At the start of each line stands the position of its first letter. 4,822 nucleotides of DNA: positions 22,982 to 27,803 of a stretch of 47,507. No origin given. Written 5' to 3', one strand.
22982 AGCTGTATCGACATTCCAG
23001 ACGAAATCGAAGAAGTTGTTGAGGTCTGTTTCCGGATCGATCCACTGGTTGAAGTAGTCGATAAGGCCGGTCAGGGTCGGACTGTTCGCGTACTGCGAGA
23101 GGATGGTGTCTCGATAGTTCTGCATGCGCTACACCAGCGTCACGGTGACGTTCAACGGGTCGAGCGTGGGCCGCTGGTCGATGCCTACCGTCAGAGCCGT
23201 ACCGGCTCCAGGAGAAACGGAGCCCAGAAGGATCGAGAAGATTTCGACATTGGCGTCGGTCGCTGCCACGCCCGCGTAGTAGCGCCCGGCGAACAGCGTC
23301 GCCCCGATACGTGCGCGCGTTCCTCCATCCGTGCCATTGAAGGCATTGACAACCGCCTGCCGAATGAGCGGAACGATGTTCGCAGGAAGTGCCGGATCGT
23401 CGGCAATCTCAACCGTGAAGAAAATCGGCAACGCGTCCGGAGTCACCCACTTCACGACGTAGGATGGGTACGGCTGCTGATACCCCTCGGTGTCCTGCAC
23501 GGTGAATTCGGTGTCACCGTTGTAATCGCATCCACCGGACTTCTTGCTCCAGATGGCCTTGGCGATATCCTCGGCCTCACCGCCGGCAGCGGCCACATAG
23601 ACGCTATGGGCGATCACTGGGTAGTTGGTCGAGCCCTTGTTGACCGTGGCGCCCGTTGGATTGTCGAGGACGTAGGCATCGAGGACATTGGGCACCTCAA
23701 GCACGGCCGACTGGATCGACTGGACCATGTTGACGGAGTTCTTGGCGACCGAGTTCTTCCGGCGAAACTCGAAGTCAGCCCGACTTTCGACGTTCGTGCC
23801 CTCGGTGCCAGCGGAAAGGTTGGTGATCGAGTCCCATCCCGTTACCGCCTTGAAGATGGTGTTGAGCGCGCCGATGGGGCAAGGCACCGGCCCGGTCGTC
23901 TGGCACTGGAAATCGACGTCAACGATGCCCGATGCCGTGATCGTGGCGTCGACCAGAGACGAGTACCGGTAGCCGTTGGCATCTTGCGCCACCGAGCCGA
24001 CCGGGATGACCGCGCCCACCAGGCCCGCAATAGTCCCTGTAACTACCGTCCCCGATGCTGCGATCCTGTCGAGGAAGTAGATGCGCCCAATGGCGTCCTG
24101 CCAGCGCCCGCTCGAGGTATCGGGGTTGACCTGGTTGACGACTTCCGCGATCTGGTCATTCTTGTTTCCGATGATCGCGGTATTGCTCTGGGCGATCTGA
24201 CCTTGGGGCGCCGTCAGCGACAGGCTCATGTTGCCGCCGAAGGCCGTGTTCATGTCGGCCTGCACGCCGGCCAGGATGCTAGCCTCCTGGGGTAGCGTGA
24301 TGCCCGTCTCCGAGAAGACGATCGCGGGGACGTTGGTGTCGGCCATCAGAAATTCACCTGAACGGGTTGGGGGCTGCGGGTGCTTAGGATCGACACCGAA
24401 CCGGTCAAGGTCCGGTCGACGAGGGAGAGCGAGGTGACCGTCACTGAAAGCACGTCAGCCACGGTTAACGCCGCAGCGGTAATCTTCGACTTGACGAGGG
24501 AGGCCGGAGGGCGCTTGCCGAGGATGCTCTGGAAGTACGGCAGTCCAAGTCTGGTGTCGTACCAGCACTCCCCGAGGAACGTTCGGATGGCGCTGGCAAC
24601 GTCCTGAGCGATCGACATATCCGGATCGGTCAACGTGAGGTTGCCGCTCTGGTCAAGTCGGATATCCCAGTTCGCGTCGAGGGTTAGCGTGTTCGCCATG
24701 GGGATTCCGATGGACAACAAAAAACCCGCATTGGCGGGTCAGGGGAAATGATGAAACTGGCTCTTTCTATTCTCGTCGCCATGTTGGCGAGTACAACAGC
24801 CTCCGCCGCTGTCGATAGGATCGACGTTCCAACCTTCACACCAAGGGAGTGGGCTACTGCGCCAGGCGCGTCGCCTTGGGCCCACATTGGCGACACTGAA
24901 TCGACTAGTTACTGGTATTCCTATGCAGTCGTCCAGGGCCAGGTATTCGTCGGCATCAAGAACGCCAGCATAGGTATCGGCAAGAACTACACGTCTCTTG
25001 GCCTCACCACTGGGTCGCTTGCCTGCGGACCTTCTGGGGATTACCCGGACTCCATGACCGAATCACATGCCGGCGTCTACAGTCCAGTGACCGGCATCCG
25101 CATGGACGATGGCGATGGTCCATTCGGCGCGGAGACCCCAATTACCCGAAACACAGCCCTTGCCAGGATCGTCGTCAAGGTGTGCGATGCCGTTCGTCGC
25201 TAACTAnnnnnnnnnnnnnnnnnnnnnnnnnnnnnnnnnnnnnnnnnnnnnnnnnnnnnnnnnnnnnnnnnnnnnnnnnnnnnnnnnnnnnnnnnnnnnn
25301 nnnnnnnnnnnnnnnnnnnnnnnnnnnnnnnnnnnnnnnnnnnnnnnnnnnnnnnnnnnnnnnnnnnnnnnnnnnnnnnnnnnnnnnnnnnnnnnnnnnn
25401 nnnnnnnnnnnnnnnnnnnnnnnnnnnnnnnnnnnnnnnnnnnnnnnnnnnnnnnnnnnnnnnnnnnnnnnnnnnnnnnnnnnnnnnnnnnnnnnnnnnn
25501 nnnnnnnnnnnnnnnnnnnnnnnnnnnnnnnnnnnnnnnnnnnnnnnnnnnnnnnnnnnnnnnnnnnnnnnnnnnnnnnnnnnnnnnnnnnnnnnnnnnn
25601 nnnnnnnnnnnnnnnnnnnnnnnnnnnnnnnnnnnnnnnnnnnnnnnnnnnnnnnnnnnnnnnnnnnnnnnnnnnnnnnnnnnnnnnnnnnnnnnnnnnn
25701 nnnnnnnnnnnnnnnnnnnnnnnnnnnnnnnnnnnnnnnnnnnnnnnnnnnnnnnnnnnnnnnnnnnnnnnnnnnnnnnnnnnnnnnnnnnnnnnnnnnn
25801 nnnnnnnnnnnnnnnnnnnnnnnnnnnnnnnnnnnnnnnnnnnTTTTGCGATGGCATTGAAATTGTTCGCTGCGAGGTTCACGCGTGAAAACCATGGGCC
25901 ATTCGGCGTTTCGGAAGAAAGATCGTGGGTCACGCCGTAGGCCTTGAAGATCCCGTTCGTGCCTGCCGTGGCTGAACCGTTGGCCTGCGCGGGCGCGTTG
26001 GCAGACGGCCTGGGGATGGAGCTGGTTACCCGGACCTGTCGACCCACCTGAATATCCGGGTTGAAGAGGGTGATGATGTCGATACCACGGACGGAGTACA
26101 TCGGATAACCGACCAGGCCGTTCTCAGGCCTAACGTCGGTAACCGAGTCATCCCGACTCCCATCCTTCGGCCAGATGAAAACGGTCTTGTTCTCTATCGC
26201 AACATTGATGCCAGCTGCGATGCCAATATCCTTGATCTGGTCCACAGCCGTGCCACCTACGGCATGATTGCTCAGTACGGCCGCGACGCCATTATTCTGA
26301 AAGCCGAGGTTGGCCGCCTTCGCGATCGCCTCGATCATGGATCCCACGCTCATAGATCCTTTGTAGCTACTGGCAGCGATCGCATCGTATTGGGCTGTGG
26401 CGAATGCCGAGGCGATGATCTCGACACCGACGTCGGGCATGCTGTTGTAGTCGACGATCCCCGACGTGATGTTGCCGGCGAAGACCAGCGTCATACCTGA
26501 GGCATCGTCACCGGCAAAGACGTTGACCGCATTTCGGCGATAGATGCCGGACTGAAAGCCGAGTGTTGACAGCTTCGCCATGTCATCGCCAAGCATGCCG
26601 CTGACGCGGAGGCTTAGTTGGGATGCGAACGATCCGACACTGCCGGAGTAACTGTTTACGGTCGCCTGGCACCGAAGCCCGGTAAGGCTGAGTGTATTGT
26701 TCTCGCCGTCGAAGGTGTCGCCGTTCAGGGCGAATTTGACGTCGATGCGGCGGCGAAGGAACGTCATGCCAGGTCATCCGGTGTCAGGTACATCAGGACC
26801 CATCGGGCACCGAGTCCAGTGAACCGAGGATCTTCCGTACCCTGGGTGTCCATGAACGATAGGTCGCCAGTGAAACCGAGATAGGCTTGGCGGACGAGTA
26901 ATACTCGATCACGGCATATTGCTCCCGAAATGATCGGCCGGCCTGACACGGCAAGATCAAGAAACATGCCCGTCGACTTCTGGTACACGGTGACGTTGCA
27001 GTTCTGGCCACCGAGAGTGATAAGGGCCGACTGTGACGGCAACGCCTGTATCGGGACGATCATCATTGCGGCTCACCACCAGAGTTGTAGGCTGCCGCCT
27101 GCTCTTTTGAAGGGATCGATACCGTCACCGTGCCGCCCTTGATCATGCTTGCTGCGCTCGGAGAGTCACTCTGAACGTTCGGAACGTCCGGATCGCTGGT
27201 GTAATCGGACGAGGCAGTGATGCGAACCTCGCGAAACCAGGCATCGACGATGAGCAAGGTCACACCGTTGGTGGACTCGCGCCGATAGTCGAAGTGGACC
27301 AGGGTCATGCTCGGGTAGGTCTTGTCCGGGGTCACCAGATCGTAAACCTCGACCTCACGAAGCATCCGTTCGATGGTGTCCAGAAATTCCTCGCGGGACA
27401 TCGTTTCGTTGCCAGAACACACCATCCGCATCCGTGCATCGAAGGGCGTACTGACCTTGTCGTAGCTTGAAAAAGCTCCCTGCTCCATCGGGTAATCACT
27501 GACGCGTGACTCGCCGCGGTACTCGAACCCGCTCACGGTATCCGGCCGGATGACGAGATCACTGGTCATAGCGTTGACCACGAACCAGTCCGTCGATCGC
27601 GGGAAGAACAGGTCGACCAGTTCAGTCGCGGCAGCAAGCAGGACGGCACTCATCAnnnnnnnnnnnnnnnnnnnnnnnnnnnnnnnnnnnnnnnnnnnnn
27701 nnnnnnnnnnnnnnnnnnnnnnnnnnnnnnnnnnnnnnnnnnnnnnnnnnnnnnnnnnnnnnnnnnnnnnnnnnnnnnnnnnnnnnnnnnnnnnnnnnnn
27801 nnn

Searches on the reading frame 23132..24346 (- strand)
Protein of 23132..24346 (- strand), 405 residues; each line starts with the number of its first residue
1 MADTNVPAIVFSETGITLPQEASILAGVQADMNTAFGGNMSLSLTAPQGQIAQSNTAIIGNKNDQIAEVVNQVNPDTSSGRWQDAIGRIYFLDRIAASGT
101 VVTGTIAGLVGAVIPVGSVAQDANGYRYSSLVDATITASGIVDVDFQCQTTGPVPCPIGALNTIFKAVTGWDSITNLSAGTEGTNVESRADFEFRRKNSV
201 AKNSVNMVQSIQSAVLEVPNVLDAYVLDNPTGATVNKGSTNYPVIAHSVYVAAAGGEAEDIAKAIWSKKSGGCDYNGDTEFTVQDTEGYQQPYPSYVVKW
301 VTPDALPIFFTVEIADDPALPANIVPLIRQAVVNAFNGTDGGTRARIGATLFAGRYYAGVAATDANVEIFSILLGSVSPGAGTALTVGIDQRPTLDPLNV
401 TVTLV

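Call 108: search_solved_structures(query=window:23132-24346:-, max_evalue=0.01)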
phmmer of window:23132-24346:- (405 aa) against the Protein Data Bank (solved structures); distinct sequences matched with E-value up to 0.01: 7.
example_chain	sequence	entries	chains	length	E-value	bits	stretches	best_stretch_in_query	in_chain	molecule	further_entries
9b45_j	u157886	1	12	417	1.7e-28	103.3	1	12-366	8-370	gp45-a Baseplate wedge 1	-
8env_J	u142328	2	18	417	3.3e-28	102.4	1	12-366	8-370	Baseplate_J domain-containing protein gp44 | Triplex gp44-b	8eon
9zd7_0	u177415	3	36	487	7.1e-17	65.1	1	150-404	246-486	gp88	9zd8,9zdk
9ndy_H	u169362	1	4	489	5.2e-09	39.2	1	145-372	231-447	Wedge protein 2 (gp023)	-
7kh1_A5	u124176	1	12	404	2.3e-08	37.1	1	9-273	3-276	baseplate wedge protein, gp16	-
21vq_h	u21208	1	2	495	0.0015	21.2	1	143-291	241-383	Phi92_gp145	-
9euf_C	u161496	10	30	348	0.0015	21.2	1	127-234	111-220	Baseplate component | ORF62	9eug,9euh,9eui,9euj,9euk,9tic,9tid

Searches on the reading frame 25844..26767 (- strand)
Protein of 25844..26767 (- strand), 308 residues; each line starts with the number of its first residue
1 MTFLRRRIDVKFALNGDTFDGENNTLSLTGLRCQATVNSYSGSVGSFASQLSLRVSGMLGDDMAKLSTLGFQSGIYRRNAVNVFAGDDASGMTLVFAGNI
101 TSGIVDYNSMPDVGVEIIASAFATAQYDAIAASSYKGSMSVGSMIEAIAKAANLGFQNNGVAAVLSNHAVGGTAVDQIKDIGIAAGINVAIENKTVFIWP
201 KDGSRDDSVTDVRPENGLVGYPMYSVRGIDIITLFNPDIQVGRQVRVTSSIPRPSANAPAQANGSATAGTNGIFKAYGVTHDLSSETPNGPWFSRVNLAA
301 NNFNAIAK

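Call 107: search_solved_structures(query=window:25844-26767:-, max_evalue=0.01)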
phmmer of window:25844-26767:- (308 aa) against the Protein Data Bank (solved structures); distinct sequences matched with E-value up to 0.01: 1.
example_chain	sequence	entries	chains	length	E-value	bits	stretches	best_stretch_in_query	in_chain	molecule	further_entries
7yfz_t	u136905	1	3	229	4.8e-05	26.2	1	168-253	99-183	Pam3 hub gp19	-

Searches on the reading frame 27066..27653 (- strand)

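Call 100: search_protein_families(library=pfam, proteins=[window:27066-27653:-], max_evalue=0.01)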
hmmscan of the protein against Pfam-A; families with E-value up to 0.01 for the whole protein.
window:27066-27653:- (196 aa): 1 family
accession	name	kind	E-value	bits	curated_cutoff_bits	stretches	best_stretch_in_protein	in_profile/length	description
PF21821.3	Dit_like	-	4.8e-09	36.8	24.2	1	38-149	2-122/127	Dit-like phage tail protein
